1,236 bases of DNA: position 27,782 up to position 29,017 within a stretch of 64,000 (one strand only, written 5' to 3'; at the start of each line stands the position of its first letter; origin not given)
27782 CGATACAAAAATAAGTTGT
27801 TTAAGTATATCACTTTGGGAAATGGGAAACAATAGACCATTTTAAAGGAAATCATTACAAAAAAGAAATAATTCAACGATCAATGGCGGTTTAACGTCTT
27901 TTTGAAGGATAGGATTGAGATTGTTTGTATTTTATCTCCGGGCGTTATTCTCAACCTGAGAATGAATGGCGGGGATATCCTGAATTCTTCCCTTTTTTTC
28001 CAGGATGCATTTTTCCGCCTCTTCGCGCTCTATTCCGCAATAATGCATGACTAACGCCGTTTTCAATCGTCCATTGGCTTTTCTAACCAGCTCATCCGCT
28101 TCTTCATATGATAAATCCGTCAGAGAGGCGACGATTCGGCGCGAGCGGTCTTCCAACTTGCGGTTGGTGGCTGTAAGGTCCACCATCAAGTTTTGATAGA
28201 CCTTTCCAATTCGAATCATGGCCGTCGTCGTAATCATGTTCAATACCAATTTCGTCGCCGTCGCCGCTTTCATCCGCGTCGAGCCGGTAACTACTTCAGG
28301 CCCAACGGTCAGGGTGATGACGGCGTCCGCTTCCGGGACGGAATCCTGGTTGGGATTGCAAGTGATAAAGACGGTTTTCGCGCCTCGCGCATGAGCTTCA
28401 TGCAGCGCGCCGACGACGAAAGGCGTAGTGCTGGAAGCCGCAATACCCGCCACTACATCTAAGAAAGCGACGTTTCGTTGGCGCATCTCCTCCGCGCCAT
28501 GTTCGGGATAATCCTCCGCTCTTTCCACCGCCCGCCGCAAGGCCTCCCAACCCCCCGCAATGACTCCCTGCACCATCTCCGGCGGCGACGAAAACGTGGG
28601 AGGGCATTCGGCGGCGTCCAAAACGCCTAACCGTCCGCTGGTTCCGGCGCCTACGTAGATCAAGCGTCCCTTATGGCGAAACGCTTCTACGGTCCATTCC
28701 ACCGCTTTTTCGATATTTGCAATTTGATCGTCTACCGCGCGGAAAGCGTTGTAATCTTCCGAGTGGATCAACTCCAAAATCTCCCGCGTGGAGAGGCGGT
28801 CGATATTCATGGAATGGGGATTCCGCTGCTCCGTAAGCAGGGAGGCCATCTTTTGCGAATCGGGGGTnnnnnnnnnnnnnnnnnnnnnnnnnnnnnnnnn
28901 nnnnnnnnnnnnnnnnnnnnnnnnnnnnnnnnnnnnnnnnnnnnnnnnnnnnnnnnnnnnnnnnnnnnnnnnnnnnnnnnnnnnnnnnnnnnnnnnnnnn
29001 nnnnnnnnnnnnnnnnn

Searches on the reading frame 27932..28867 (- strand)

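Call 58: search_protein_families(library=padloc, proteins=[window:27932-28867:-], max_evalue=0.01)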
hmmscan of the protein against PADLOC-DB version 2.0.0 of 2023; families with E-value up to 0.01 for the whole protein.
window:27932-28867:- (311 aa): 0 families

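Call 59: search_protein_families(library=ncbifam, proteins=[window:27932-28867:-], max_evalue=0.001)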
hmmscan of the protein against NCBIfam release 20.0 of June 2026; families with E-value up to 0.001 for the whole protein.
window:27932-28867:- (311 aa): 7 families
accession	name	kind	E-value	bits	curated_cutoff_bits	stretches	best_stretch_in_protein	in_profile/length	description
NF003915.0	PRK05441.1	subfamily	8e-119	396.1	168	1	6-297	2-293/300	N-acetylmuramic acid 6-phosphate etherase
TIGR00274.1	TIGR00274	equivalog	3.5e-112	374.2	302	1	10-297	1-288/291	N-acetylmuramic acid 6-phosphate etherase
NF009222.0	PRK12570.1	subfamily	7.2e-108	360.1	255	1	6-298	9-301/307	N-acetylmuramic acid 6-phosphate etherase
TIGR01135.1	glmS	equivalog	0.00011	20.9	418.05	1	131-247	334-448/607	glutamine--fructose-6-phosphate transaminase (isomerizing)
NF001484.0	PRK00331.1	subfamily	0.00029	19.3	381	1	136-248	334-444/601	isomerizing glutamine--fructose-6-phosphate transaminase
NF002805.0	PRK02947.1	subfamily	0.00048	19.4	135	0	44-172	17-144/247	sugar isomerase domain-containing protein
NF001628.0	PRK00414.1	equivalog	0.0007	19.3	265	0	38-77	16-55/192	D-sedoheptulose 7-phosphate isomerase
